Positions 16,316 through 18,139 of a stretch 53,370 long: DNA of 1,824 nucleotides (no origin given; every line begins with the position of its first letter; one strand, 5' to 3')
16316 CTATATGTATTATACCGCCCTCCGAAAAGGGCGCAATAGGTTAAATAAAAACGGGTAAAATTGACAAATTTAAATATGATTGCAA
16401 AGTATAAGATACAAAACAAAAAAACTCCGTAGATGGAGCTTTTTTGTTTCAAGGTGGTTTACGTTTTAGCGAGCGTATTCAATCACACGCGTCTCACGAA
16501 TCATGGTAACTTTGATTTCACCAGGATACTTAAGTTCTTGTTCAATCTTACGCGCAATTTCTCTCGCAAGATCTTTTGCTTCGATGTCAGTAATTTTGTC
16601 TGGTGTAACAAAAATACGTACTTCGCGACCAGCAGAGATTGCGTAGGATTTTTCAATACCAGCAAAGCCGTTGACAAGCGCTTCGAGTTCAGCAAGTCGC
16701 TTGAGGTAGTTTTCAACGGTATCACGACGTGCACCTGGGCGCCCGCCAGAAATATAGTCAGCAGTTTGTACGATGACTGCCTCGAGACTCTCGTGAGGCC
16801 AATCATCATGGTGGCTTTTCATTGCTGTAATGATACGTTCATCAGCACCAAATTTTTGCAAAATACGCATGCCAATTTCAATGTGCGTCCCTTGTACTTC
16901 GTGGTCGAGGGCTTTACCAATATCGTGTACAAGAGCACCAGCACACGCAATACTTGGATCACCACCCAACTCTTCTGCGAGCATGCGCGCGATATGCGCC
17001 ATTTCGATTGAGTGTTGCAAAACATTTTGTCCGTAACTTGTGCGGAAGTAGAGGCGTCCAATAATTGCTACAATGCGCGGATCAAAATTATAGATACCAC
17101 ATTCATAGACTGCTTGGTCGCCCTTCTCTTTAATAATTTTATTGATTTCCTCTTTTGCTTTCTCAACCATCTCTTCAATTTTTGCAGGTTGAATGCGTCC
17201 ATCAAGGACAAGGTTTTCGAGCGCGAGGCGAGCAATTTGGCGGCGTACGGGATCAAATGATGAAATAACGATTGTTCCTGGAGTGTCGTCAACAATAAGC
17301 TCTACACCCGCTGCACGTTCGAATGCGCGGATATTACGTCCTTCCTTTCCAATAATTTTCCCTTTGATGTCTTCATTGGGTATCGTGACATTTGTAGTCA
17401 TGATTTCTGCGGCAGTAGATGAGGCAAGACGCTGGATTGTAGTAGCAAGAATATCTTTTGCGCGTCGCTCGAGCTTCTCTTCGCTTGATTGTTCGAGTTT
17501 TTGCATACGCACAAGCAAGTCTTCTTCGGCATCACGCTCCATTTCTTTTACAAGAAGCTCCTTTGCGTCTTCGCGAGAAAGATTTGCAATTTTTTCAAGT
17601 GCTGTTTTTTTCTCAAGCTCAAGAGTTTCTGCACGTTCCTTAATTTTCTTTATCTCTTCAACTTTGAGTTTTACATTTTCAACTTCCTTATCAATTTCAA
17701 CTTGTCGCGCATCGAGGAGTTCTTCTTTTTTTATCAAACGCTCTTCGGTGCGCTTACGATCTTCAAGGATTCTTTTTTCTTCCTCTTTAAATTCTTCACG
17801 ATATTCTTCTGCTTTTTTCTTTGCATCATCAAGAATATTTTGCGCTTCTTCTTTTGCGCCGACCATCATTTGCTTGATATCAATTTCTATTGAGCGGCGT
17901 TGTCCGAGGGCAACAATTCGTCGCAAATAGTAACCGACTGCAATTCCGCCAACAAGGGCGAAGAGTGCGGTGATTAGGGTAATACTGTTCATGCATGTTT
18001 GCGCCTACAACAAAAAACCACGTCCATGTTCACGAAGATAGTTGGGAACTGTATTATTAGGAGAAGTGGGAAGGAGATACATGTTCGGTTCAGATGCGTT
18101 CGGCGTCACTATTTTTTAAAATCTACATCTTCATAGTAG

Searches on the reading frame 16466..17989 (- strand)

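Call 23: search_protein_families(library=pfam, proteins=[window:16466-17989:-], max_evalue=0.001)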
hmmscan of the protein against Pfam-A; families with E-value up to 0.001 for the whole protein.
window:16466-17989:- (507 aa): 4 families
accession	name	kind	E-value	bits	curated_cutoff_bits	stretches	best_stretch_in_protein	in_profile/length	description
PF12072.13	RNase_Y_N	-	1.3e-23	84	32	1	4-190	2-199/201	RNase Y N-terminal region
PF01966.28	HD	-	1e-19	71.4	22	1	323-414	1-114/116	HD domain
PF00013.35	KH_1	-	3.3e-06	27.2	21.5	1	199-257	2-64/66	KH domain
PF08668.18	HDOD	-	3.3e-05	23.9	22.9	0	322-359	94-132/196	HDOD domain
